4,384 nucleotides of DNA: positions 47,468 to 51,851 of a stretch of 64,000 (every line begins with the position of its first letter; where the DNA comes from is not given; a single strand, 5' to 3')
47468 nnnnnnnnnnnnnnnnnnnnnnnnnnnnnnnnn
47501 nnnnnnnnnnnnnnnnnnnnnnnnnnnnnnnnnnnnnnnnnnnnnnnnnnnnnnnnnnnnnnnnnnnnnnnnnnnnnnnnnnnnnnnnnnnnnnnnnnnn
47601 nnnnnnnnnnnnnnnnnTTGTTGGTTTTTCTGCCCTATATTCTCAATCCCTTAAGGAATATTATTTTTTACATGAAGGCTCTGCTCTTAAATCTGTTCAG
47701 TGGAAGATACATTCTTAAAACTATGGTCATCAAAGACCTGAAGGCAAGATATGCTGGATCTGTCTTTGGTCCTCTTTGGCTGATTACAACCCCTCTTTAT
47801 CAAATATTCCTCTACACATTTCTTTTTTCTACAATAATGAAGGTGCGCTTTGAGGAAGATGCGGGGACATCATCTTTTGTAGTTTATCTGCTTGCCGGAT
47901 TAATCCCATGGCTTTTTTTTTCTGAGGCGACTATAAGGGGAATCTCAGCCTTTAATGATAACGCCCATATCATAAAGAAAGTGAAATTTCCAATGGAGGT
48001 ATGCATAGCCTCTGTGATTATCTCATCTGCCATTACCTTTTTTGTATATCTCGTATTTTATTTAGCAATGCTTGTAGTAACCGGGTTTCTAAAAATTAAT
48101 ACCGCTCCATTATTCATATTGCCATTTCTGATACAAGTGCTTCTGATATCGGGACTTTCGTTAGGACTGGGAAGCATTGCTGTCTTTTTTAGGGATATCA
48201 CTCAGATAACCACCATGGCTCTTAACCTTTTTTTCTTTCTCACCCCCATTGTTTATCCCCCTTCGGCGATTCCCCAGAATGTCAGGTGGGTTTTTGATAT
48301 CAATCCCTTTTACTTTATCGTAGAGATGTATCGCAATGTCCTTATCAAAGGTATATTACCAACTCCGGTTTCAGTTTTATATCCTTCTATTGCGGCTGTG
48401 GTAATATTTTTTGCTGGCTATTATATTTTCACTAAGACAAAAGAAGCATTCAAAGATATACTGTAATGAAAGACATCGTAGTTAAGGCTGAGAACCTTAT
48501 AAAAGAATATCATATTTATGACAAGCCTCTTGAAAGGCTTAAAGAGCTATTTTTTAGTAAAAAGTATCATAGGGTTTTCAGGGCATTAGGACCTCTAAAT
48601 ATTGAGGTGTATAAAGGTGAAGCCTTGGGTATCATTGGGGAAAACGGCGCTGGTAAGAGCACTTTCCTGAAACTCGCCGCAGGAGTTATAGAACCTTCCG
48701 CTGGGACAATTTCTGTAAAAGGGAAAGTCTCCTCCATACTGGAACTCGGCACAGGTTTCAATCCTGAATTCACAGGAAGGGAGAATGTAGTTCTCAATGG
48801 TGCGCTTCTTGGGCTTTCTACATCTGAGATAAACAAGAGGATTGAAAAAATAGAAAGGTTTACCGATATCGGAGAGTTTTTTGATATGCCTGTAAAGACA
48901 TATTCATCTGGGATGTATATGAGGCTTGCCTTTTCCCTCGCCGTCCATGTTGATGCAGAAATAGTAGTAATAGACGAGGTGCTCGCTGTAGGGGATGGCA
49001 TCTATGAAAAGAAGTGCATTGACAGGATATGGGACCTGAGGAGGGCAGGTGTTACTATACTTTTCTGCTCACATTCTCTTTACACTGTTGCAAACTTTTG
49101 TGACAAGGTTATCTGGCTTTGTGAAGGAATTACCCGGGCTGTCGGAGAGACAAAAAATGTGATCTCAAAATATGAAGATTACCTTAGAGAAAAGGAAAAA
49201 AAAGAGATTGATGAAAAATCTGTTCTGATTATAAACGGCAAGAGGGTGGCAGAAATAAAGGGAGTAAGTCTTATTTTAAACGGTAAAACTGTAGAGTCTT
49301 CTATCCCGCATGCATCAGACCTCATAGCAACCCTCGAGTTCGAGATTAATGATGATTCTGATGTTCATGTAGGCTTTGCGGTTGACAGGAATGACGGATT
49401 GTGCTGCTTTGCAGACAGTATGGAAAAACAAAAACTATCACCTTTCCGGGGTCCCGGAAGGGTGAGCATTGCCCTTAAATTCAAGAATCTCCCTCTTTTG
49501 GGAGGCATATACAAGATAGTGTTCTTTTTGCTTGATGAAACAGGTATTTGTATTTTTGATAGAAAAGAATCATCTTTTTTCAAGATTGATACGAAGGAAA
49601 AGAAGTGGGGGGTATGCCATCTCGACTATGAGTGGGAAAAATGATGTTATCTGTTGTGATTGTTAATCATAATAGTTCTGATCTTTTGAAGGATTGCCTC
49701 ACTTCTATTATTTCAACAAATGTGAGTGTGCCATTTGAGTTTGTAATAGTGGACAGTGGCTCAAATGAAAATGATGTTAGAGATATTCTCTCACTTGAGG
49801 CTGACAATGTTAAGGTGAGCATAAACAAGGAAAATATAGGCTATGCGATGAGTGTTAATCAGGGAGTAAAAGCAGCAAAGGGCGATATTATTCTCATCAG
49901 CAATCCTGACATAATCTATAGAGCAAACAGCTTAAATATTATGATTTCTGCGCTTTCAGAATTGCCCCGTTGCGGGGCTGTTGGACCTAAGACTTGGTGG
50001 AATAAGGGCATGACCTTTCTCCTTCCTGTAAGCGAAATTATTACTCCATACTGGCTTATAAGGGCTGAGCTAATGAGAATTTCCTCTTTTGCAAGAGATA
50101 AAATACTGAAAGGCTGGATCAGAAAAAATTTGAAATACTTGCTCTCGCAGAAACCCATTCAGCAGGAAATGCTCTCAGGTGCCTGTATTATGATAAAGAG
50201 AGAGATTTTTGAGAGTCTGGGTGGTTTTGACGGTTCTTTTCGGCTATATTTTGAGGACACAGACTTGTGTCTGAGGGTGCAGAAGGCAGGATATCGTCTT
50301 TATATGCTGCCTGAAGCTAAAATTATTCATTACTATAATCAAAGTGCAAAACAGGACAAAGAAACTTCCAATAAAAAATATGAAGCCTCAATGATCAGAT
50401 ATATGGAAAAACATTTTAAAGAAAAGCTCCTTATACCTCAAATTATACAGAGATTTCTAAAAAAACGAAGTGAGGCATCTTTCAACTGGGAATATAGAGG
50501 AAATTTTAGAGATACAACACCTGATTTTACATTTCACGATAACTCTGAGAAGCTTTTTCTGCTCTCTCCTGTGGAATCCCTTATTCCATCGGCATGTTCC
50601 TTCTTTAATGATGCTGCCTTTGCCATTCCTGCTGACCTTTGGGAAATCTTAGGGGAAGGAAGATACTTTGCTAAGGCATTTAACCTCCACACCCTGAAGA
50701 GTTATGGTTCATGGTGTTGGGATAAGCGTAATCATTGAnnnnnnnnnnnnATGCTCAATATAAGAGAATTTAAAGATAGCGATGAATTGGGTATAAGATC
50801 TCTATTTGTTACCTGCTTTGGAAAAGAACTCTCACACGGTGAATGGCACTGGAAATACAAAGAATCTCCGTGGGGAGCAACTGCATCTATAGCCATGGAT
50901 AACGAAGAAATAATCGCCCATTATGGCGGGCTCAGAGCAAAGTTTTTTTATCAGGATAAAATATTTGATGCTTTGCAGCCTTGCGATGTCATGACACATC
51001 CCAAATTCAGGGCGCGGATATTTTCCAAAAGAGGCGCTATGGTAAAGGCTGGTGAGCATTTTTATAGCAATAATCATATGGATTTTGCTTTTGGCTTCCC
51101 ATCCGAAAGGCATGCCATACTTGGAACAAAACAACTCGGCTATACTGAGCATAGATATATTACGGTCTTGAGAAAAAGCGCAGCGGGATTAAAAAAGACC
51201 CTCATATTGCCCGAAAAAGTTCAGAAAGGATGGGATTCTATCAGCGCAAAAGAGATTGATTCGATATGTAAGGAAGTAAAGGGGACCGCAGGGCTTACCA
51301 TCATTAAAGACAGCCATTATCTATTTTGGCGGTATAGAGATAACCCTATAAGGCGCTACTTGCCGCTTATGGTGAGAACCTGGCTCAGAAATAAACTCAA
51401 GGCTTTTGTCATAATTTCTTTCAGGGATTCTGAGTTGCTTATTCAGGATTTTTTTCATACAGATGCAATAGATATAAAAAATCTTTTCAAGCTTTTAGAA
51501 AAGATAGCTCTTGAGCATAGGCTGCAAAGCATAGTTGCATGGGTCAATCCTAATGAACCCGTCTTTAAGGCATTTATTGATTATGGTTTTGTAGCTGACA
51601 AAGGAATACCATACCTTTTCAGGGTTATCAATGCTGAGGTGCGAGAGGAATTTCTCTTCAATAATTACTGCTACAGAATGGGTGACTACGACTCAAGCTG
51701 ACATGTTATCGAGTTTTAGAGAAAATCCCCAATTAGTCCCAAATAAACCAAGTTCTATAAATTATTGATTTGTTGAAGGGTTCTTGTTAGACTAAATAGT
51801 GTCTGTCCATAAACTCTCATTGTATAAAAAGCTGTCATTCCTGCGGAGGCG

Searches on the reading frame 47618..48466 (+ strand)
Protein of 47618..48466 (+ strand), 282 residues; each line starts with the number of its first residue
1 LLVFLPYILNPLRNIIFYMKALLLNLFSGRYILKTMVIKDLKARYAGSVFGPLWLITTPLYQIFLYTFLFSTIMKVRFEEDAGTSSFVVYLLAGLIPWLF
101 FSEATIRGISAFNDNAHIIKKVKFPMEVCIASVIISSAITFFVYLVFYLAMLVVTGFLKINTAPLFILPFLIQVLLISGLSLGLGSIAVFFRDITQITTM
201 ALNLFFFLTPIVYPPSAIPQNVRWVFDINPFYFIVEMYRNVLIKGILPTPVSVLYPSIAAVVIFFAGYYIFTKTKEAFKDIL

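Call 16: search_protein_families(library=pfam, proteins=[window:47618-48466:+], max_evalue=0.001)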
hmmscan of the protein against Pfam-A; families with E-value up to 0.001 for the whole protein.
window:47618-48466:+ (282 aa): 2 families
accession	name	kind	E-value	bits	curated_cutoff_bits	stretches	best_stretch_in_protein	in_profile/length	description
PF01061.29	ABC2_membrane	-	3.4e-20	72.9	26.9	1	33-242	3-210/211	ABC-2 type transporter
PF12698.13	ABC2_membrane_3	-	0.00021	21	31.6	1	78-271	154-344/347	ABC-2 family transporter protein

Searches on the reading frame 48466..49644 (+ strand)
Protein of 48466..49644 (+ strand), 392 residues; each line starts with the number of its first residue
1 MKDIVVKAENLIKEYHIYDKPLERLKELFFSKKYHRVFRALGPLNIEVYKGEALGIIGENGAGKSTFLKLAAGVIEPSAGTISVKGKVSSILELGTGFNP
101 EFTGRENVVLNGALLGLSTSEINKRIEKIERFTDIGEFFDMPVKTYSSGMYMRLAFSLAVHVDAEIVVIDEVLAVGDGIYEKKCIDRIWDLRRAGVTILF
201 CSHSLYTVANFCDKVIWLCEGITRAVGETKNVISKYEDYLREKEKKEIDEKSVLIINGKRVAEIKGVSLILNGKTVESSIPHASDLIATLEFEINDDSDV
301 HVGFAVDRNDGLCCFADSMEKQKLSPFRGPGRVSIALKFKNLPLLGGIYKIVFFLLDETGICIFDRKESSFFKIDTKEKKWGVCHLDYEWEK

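Call 62: search_protein_families(library=pfam, proteins=[window:48466-49644:+], max_evalue=0.00001)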
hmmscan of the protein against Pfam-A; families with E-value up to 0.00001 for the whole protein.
window:48466-49644:+ (392 aa): 2 families
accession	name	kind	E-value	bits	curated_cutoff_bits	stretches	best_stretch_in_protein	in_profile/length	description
PF00005.33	ABC_tran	-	3.2e-18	67.1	25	1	43-172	3-135/137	ABC transporter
PF14524.12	Wzt_C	-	4.9e-09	36.8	30.4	1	257-385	5-142/143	Wzt C-terminal domain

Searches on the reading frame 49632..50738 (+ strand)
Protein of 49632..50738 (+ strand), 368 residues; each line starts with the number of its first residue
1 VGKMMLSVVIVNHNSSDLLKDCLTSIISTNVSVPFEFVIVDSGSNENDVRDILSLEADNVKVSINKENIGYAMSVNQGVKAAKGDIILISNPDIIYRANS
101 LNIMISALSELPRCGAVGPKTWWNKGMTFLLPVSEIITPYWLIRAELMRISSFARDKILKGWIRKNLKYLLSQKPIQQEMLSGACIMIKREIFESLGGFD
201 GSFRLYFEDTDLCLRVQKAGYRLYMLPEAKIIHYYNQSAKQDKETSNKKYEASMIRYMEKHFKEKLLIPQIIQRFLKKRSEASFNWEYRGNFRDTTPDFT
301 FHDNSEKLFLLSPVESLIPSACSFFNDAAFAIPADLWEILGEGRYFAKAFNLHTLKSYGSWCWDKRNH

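Call 62: search_protein_families(library=pfam, proteins=[window:49632-50738:+], max_evalue=0.00001)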
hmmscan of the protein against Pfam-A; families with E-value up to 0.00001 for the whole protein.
window:49632-50738:+ (368 aa): 5 families
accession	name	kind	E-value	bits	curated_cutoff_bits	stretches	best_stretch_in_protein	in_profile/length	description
PF00535.33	Glycos_transf_2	-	5.7e-18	65.8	23.3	1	7-196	1-167/168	Glycosyl transferase family 2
PF13641.12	Glyco_tranf_2_3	-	2.4e-15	57.6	27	1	6-254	3-224/230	Glycosyltransferase like family 2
PF10111.15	Glyco_tranf_2_2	-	1.8e-11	44.5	27.3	1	13-227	9-210/276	Glycosyltransferase like family 2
PF13632.12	Glyco_trans_2_3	-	2.5e-07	31.2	27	1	181-231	72-120/198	Glycosyl transferase family group 2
PF13506.12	Glyco_transf_21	-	7.1e-07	29.3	21.7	0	171-229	92-150/174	Glycosyl transferase family 21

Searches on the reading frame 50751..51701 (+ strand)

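Call 62: search_protein_families(library=pfam, proteins=[window:50751-51701:+], max_evalue=0.00001)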
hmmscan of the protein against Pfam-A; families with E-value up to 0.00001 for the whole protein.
window:50751-51701:+ (316 aa): 1 family
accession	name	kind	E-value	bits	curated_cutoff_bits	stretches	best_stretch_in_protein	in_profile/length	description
PF13527.13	Acetyltransf_9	-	1.6e-09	38.2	25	1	3-121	1-117/127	Acetyltransferase (GNAT) domain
